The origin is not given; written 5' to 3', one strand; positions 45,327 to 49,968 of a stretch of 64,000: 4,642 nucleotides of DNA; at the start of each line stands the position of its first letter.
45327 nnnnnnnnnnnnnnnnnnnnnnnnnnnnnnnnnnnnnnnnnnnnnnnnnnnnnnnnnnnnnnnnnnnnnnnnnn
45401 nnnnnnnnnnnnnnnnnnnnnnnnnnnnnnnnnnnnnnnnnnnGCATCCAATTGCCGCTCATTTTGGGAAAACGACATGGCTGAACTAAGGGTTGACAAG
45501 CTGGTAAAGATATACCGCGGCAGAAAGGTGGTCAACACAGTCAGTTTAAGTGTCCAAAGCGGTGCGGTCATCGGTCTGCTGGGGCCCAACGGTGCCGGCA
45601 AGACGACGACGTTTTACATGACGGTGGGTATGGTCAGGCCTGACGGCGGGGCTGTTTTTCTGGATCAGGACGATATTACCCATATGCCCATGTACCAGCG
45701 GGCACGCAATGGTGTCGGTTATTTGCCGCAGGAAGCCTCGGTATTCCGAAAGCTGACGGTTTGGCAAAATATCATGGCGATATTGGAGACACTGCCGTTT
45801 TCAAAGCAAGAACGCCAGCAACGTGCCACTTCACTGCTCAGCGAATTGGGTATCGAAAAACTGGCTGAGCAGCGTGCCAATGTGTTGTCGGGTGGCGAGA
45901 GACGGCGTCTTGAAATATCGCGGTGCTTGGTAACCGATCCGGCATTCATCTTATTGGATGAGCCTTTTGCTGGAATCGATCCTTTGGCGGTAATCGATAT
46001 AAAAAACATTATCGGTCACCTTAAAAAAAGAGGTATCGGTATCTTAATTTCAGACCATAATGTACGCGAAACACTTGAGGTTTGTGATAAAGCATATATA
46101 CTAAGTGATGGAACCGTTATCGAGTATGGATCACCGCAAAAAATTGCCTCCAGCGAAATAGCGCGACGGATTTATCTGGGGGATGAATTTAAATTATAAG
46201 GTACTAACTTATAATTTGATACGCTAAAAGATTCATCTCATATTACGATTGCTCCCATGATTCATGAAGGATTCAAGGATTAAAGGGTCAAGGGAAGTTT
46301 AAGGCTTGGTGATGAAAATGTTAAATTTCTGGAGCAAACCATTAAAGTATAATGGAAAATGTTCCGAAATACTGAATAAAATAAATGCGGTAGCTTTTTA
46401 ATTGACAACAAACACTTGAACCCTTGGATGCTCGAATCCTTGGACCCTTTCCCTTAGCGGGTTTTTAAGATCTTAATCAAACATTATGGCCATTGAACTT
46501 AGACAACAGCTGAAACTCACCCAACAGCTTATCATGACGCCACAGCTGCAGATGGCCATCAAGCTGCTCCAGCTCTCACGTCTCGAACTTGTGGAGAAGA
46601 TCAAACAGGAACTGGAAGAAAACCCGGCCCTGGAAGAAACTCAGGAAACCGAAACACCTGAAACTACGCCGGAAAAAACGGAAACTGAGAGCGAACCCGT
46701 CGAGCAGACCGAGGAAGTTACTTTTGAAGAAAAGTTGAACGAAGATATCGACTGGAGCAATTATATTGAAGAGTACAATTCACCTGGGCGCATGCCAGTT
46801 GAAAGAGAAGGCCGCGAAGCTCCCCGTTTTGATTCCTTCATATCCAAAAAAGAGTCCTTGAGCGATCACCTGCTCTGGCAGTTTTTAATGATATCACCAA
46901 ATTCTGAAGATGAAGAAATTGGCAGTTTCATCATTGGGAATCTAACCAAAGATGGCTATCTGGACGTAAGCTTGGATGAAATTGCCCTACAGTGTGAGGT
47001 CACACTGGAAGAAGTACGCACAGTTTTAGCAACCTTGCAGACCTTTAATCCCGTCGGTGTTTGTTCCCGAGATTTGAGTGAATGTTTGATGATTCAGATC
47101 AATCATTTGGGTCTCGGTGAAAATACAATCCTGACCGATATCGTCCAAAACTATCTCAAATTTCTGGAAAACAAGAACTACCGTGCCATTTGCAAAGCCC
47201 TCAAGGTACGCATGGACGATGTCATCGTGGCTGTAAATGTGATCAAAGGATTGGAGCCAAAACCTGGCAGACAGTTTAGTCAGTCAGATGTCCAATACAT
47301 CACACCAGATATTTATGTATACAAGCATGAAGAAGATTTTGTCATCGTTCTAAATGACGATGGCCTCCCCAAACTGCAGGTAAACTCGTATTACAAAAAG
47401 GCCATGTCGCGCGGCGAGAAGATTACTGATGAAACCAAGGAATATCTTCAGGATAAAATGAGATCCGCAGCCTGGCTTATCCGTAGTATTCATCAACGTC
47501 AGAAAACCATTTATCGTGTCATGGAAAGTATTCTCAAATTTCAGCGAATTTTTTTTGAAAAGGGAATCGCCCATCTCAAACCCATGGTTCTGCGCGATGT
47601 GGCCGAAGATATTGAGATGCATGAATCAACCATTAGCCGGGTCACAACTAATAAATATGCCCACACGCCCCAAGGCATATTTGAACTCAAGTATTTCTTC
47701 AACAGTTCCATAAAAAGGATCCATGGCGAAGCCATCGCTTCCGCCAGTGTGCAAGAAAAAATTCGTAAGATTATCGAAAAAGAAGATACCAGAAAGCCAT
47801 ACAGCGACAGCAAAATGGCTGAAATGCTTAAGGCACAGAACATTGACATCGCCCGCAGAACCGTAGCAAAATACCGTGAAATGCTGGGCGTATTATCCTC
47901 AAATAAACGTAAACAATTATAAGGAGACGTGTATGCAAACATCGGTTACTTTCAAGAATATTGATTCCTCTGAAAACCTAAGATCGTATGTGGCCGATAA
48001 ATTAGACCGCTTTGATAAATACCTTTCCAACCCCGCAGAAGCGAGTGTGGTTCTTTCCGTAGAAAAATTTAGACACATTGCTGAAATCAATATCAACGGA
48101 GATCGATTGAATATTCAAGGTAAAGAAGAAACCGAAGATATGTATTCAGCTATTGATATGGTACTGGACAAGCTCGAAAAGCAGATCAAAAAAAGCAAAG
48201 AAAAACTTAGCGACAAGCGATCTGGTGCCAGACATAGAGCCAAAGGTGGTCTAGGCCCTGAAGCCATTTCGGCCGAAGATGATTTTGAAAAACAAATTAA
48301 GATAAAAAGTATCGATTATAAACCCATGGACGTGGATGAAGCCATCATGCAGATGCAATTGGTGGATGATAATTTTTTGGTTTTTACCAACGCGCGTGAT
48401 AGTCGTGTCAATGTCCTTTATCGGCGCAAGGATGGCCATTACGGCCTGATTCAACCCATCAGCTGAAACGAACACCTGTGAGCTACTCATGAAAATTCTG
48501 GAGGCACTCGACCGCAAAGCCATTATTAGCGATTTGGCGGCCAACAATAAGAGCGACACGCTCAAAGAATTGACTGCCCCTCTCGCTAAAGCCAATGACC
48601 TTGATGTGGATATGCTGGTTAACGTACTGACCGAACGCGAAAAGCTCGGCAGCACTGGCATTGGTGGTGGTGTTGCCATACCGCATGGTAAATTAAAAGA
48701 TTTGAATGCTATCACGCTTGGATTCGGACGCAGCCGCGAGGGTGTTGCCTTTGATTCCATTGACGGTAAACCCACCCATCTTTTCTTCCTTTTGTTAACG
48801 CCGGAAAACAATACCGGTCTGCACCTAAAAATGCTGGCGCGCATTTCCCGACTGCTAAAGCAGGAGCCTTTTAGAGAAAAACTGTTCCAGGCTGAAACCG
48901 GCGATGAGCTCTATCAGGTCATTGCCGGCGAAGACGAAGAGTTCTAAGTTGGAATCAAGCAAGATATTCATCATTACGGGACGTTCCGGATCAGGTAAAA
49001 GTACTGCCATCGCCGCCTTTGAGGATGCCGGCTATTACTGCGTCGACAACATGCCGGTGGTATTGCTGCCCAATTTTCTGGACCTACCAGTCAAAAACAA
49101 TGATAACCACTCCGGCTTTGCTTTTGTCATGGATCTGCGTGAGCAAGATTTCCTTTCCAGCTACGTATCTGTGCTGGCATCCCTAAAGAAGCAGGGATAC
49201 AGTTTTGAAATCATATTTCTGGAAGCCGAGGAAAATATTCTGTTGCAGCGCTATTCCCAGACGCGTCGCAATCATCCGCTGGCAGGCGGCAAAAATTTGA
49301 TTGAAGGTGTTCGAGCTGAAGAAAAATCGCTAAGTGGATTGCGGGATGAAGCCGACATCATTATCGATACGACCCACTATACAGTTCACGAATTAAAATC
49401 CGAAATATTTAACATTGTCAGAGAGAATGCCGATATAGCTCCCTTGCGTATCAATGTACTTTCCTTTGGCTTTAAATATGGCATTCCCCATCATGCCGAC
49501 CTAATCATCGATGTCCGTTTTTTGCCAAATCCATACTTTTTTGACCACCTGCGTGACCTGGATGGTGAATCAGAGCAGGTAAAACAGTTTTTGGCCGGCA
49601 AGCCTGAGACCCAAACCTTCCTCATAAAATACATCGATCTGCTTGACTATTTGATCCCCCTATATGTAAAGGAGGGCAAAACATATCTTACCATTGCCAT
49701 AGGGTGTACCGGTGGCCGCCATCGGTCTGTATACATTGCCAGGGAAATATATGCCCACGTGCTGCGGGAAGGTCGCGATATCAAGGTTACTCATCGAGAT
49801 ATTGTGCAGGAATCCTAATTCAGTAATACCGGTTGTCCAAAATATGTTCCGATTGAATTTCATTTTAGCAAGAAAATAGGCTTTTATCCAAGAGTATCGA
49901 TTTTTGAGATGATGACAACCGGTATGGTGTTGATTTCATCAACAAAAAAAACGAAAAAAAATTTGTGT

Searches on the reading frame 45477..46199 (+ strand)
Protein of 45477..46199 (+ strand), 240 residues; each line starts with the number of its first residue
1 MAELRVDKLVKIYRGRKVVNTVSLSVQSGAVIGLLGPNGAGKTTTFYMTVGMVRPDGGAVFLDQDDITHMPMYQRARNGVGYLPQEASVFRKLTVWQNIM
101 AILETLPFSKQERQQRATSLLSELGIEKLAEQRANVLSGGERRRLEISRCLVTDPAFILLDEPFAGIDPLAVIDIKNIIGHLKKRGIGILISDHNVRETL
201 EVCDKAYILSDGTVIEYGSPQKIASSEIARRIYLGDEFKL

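Call 47: search_protein_families(library=ncbifam, proteins=[window:45477-46199:+], max_evalue=1e-15)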
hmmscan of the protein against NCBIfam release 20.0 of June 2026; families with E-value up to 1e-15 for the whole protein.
window:45477-46199:+ (240 aa): 140 families (the best 25 are shown)
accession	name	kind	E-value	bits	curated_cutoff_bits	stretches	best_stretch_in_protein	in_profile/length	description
TIGR04406.1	LPS_export_lptB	equivalog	4.4e-109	363.4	240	1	4-240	2-239/239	LPS export ABC transporter ATP-binding protein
NF008144.0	PRK10895.1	equivalog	5.7e-99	330.5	381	1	1-240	1-241/241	LPS export ABC transporter ATP-binding protein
TIGR01188.1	drrA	subfamily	3.3e-51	174.4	312.45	1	11-224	1-212/302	daunorubicin resistance ABC transporter, ATP-binding protein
TIGR03410.1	urea_trans_UrtE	equivalog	1.1e-48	165.7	285.8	1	4-231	1-227/230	urea ABC transporter ATP-binding subunit UrtE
NF008449.1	PRK11300.1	equivalog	5.6e-46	156.9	362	1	4-236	6-254/255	high-affinity branched-chain amino acid ABC transporter ATP-binding protein LivG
NF010060.0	PRK13537.1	equivalog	8.5e-43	146.4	521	1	2-229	14-239/314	nodulation factor ABC transporter ATP-binding protein NodI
NF040840.2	tungstate_WtpC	equivalog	2.6e-40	138.8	440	1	4-225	2-220/347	tungstate ABC transporter ATP-binding protein WtpC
TIGR03411.1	urea_trans_UrtD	equivalog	8.5e-40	136.9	304.1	1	4-235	3-241/242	urea ABC transporter ATP-binding protein UrtD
TIGR02315.1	ABC_phnC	equivalog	1.4e-39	136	266.1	1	4-233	2-242/243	phosphonate ABC transporter ATP-binding protein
TIGR01186.1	proV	subfamily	1.6e-39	136.1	326.6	1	16-224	6-218/363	betaine/proline/choline family ABC transporter ATP-binding protein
TIGR03522.1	GldA_ABC_ATP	equivalog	2.6e-39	135.5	402.6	1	4-226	3-222/301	gliding motility-associated ABC transporter ATP-binding subunit GldA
TIGR00968.1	3a0106s01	subfamily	3e-39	135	342.75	1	6-226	3-221/237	sulfate ABC transporter ATP-binding protein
NF010059.0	PRK13536.1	equivalog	5.5e-39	133.9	549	1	7-230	47-268/342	nodulation factor ABC transporter ATP-binding protein NodI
TIGR03864.1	PQQ_ABC_ATP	hypoth_equivalog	3.5e-38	131.4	302.25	1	4-227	2-223/236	ABC transporter, ATP-binding subunit, PQQ-dependent alcohol dehydrogenase system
TIGR03740.1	galliderm_ABC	subfamily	4.4e-38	131.2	309.75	1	4-215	1-203/223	lantibiotic protection ABC transporter ATP-binding subunit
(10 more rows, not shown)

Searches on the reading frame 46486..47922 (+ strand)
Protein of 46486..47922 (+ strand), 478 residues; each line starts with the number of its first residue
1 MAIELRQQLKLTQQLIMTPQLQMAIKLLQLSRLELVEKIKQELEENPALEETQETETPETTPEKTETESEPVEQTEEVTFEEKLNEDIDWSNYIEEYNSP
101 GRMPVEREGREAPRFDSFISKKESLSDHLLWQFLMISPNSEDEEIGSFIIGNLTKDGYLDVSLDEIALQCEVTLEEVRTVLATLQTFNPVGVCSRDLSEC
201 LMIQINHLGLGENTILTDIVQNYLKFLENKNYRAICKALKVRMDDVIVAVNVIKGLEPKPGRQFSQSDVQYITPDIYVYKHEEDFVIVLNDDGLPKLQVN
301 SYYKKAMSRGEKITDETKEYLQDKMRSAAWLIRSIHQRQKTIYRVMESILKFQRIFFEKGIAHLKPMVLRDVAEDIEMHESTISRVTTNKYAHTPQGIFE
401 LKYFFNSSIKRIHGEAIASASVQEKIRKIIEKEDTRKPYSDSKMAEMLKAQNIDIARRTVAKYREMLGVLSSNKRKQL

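Call 47: search_protein_families(library=ncbifam, proteins=[window:46486-47922:+], max_evalue=1e-15)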
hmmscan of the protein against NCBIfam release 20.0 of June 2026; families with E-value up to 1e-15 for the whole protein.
window:46486-47922:+ (478 aa): 7 families
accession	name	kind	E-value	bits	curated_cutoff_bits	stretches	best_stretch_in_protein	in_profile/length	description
NF004595.0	PRK05932.1-2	equivalog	1.3e-142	476.1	513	1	5-478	3-483/484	RNA polymerase factor sigma-54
TIGR02395.1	rpoN_sigma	equivalog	3e-133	445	277.35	1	11-476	1-434/434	RNA polymerase factor sigma-54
NF004596.0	PRK05932.1-3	subfamily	1.6e-126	423.3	499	1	1-477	1-506/515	RNA polymerase factor sigma-54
NF009118.0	PRK12469.1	subfamily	4.4e-122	408.4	396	1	6-478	4-481/483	RNA polymerase factor sigma-54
NF004598.0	PRK05932.1-5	equivalog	3.5e-118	395.5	621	1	8-478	6-504/504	RNA polymerase factor sigma-54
NF004597.0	PRK05932.1-4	equivalog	1.6e-117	393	817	1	7-478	5-476/477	RNA polymerase factor sigma-54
NF004602.0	PRK05932.2-4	equivalog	2e-59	201.5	506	1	5-478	3-411/416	RNA polymerase factor sigma-54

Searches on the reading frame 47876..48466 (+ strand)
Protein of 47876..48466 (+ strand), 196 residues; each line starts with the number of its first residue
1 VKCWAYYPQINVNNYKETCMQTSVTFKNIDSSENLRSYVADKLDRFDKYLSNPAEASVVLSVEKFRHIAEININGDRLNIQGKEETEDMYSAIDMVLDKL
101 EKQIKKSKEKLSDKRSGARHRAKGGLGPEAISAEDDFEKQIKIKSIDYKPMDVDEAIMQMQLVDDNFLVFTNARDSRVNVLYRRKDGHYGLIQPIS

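Call 47: search_protein_families(library=ncbifam, proteins=[window:47876-48466:+], max_evalue=1e-15)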
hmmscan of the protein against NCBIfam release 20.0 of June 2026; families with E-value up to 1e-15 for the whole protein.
window:47876-48466:+ (196 aa): 2 families
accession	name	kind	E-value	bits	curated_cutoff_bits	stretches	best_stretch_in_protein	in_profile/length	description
TIGR00741.1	yfiA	equivalog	1e-24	86.9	40.9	1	20-117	1-101/102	ribosome hibernation-promoting factor, HPF/YfiA family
NF007780.0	PRK10470.1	equivalog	1.8e-18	66.7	125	1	20-112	1-93/95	ribosome hibernation promoting factor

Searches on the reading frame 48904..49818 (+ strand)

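Call 47: search_protein_families(library=ncbifam, proteins=[window:48904-49818:+], max_evalue=1e-15)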
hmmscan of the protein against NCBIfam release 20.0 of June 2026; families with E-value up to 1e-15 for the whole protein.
window:48904-49818:+ (304 aa): 1 family
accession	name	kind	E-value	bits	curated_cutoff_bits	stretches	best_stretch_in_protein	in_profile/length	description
NF003828.1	PRK05416.1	equivalog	1.4e-101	339.7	244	1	21-300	1-278/278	RNase adapter RapZ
